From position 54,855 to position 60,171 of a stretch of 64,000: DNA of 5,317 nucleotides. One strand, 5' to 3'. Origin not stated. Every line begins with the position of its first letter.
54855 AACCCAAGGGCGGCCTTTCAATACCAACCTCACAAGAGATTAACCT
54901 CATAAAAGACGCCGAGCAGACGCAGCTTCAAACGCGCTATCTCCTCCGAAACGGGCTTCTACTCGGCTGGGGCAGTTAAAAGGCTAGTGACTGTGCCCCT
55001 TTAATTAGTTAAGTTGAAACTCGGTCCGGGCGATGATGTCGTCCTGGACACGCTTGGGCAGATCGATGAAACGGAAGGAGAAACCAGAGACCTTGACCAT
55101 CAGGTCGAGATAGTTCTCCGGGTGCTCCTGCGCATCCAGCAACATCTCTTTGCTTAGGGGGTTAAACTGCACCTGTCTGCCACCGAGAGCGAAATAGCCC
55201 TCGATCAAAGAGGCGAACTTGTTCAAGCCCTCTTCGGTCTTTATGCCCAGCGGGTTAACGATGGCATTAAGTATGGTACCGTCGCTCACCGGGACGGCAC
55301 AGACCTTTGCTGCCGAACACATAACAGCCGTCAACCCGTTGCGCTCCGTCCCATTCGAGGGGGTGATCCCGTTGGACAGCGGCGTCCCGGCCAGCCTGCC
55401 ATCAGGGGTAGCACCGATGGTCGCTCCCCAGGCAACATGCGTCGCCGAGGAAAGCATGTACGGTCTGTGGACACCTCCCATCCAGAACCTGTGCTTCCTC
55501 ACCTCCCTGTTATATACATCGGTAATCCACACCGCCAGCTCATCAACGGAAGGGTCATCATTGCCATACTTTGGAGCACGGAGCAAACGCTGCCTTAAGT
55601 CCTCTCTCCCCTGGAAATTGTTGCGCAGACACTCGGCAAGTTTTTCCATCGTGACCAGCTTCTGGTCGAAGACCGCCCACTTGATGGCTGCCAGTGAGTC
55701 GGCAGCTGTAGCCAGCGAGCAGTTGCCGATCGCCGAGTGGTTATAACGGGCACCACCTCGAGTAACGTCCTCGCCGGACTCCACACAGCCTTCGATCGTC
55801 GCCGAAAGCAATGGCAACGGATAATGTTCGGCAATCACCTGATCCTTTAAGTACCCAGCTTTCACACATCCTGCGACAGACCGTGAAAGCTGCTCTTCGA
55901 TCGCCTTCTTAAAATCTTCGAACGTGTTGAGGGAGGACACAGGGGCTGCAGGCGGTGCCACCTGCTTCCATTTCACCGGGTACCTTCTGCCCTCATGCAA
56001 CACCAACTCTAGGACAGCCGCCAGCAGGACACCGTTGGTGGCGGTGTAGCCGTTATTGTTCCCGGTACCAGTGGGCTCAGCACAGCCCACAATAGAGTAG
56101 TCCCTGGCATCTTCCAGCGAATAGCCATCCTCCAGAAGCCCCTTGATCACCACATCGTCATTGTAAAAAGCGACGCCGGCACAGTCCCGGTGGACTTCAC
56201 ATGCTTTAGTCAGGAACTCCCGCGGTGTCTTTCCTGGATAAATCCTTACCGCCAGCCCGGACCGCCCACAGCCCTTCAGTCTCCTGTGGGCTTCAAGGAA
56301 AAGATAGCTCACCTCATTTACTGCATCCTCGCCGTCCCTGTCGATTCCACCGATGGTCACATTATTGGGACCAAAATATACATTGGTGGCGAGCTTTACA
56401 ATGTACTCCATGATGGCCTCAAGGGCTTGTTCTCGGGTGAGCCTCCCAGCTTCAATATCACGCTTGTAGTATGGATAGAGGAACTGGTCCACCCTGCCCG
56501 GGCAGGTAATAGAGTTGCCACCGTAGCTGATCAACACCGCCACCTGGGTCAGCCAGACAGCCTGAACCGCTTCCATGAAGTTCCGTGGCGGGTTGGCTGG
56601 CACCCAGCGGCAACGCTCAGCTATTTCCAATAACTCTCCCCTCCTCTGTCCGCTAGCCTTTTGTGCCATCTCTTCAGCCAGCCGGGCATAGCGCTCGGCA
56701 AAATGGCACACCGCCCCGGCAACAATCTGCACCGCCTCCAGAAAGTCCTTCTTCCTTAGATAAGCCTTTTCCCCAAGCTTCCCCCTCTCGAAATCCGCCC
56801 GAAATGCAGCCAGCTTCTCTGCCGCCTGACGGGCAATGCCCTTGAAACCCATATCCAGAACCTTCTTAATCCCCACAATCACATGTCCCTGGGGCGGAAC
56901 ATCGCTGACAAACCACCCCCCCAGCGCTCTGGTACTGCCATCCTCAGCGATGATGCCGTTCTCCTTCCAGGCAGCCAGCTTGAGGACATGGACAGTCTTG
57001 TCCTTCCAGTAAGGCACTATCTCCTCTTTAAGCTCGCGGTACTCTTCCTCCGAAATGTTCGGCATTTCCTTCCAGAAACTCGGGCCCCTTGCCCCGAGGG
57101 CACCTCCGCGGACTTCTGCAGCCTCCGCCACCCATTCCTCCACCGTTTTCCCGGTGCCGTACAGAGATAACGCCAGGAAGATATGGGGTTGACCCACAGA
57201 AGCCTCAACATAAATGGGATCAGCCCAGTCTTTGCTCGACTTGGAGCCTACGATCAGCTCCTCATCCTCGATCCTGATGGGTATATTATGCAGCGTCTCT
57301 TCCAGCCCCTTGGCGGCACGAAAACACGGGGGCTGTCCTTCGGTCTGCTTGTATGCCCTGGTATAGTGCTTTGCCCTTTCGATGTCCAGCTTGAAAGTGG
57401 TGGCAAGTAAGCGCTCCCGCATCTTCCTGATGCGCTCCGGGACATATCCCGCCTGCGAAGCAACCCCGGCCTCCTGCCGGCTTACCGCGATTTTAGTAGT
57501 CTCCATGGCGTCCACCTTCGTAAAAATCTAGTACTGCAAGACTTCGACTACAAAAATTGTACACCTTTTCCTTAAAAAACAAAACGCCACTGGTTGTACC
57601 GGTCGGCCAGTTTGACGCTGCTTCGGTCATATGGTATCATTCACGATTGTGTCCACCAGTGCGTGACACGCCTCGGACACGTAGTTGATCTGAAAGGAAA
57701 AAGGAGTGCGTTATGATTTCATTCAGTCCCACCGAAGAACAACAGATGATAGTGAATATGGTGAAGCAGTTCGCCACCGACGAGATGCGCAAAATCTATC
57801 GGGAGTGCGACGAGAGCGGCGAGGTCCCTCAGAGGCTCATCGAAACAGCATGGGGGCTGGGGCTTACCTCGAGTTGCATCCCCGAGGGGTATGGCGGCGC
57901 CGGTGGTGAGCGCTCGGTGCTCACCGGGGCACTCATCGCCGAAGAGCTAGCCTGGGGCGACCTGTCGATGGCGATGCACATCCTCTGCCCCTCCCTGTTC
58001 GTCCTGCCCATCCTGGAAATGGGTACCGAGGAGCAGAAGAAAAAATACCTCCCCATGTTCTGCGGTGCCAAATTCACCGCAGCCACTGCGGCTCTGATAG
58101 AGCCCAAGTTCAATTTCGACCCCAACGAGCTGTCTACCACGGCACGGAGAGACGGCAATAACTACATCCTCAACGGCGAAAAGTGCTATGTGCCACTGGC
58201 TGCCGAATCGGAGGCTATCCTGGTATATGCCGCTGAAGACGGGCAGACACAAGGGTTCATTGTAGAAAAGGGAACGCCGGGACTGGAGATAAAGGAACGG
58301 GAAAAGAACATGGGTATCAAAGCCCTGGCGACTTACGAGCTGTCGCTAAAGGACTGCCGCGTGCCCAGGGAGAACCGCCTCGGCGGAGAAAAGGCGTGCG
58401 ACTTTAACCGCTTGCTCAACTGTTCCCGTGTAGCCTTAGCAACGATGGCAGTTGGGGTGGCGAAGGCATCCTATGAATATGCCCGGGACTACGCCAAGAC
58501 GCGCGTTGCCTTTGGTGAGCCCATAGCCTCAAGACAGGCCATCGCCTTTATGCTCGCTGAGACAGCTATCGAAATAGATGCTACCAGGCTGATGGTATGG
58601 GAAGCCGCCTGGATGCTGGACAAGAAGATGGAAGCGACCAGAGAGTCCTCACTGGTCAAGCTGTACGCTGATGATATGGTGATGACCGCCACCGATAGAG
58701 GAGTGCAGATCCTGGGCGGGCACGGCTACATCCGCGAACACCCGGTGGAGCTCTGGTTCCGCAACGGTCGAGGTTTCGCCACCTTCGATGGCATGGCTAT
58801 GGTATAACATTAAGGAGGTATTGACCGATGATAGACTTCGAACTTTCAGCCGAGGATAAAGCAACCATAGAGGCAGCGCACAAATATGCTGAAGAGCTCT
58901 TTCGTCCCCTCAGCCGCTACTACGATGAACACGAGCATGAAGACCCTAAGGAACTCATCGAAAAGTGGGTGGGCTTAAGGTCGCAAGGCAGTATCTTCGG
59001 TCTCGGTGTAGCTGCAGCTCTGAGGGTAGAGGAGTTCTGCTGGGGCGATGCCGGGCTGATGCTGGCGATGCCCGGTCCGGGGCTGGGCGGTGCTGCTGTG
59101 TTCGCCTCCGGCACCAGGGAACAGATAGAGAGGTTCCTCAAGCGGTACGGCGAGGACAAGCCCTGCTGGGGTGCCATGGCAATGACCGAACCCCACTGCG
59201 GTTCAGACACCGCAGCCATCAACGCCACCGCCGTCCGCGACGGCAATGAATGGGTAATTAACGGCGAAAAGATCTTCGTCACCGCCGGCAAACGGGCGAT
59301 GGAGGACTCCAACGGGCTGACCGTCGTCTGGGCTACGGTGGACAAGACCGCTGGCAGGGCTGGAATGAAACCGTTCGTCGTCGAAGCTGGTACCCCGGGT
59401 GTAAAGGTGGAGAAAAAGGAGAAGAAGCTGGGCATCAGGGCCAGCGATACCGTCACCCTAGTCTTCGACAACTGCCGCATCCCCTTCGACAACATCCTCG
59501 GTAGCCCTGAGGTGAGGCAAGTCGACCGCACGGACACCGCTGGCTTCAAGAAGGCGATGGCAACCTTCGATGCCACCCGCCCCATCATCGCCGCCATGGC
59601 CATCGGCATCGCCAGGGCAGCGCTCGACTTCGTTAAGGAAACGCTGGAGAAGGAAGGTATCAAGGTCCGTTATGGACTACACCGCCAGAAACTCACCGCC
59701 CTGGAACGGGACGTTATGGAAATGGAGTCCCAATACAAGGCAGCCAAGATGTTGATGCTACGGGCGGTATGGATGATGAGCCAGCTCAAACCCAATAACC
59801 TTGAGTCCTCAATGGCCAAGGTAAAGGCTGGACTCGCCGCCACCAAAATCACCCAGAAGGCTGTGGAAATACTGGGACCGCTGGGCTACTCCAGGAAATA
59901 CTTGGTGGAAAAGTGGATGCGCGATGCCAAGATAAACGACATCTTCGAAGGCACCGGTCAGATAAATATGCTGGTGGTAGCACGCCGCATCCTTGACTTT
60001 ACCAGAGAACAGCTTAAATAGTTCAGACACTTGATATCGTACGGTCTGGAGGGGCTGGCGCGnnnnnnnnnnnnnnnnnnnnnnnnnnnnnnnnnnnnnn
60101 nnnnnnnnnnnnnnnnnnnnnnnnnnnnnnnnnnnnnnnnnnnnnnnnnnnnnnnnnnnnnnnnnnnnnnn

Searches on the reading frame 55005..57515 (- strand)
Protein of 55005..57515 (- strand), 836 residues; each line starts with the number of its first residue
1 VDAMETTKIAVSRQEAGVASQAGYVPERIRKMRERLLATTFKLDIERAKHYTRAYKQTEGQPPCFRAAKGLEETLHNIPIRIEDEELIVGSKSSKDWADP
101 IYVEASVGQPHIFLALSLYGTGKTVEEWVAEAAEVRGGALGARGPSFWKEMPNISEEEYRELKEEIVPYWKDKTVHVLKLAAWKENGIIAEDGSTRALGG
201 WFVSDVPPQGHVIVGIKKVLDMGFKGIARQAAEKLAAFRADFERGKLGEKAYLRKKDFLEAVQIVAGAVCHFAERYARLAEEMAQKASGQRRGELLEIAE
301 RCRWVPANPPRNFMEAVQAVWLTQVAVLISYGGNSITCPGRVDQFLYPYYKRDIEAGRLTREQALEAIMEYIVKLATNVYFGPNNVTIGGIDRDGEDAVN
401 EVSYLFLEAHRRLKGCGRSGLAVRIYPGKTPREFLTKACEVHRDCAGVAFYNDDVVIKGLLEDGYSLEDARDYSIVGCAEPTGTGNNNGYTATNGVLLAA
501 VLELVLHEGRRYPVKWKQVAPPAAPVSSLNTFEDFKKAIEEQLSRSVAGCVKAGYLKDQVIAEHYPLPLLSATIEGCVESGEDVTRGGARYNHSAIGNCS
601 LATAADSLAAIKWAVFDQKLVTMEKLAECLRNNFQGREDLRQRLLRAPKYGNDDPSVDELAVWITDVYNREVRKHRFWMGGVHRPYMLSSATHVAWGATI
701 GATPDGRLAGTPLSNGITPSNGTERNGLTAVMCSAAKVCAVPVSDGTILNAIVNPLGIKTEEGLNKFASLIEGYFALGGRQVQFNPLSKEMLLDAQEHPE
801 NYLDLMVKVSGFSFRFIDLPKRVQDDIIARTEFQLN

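Call 42: search_protein_families(library=pfam, proteins=[window:55005-57515:-], max_evalue=1e-8)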
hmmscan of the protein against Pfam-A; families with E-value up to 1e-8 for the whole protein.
window:55005-57515:- (836 aa): 2 families
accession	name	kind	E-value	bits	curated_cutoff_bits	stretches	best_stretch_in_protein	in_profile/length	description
PF02901.20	PFL-like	-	2.2e-166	555.7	24.3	1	27-697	3-647/647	Pyruvate formate lyase-like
PF01228.26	Gly_radical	-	2.9e-24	86.1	22.2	1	714-817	2-106/106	Glycine radical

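Call 63: search_protein_families(library=ncbifam, proteins=[window:55005-57515:-], max_evalue=1e-10)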
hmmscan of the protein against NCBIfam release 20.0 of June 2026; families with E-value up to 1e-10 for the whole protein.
window:55005-57515:- (836 aa): 10 families
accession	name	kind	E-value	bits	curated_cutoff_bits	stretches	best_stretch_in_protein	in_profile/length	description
TIGR01774.1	PFL2-3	subfamily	7.8e-174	580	678.2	2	154-835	104-786/786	formate C-acetyltransferase/glycerol dehydratase family glycyl radical enzyme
NF043068.1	glycl_HYPD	equivalog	3.2e-156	521.5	1100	1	154-833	102-782/784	trans-4-hydroxy-L-proline dehydratase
NF048011.1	SfplDhtHpsGDes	equivalog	5.1e-149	498.1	1000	1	153-833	123-819/821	(2S)-3-sulfopropanediol dehydratase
TIGR04394.1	choline_CutC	equivalog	5.9e-135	451.7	1050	1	153-832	102-785/789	choline trimethylamine-lyase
NF048009.1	SfplDhtHpfGKleb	equivalog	1.4e-129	433.5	1000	2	155-834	129-823/824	(2S)-3-sulfopropanediol dehydratase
NF007437.0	PRK09983.1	equivalog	4.9e-122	408.5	1109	1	153-835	102-765/765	formate C-acetyltransferase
NF033718.1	indole_decarb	equivalog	4.4e-117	392.4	1100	2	27-634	33-644/868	indoleacetate decarboxylase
NF033715.1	glycyl_HPDL_Lrg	equivalog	1.1e-91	308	1150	1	208-834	224-900/901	4-hydroxyphenylacetate decarboxylase large subunit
TIGR01255.1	pyr_form_ly_1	equivalog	6.2e-48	163.8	994.2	1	274-831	199-739/744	formate C-acetyltransferase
NF038360.1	rad_fix_GrcA3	exception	1.7e-18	66.5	158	1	762-831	4-73/78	autonomous glycyl radical cofactor GrcA3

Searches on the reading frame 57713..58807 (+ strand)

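Call 42: search_protein_families(library=pfam, proteins=[window:57713-58807:+], max_evalue=1e-8)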
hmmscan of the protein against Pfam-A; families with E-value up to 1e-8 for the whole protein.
window:57713-58807:+ (364 aa): 4 families
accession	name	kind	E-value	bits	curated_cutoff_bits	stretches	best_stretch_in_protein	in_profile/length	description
PF00441.29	Acyl-CoA_dh_1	-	3.9e-34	118.4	22.4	1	234-360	10-136/150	Acyl-CoA dehydrogenase, C-terminal domain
PF02771.21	Acyl-CoA_dh_N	-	2e-27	96.2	22.9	1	7-117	1-110/113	Acyl-CoA dehydrogenase, N-terminal domain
PF02770.24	Acyl-CoA_dh_M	-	2.6e-17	63.2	33.3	1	127-215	3-97/97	Acyl-CoA dehydrogenase, middle domain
PF08028.16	Acyl-CoA_dh_2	-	3.3e-14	53.7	22.7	1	242-351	3-122/134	Acyl-CoA dehydrogenase, C-terminal domain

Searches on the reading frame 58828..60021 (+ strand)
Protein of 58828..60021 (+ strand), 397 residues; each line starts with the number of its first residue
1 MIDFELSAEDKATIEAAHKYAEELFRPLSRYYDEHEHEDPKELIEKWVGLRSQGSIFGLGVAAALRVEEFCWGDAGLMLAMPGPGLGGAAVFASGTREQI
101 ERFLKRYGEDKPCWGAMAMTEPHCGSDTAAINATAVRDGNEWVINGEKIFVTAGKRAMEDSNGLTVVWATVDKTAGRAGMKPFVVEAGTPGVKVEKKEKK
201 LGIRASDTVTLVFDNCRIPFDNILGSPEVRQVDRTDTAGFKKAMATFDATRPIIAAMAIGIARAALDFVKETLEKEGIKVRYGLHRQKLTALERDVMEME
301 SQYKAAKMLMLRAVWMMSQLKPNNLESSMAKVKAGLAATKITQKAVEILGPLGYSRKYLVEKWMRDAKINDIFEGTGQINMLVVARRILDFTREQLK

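Call 42: search_protein_families(library=pfam, proteins=[window:58828-60021:+], max_evalue=1e-8)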
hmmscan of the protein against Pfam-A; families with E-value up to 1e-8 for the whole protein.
window:58828-60021:+ (397 aa): 3 families
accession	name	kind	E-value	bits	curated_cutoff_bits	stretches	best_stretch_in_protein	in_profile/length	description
PF00441.29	Acyl-CoA_dh_1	-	1.1e-31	110.5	22.4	1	238-389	2-150/150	Acyl-CoA dehydrogenase, C-terminal domain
PF02770.24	Acyl-CoA_dh_M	-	4.4e-21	75.3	33.3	1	116-216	1-97/97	Acyl-CoA dehydrogenase, middle domain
PF08028.16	Acyl-CoA_dh_2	-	9.8e-09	36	22.7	0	253-375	2-131/134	Acyl-CoA dehydrogenase, C-terminal domain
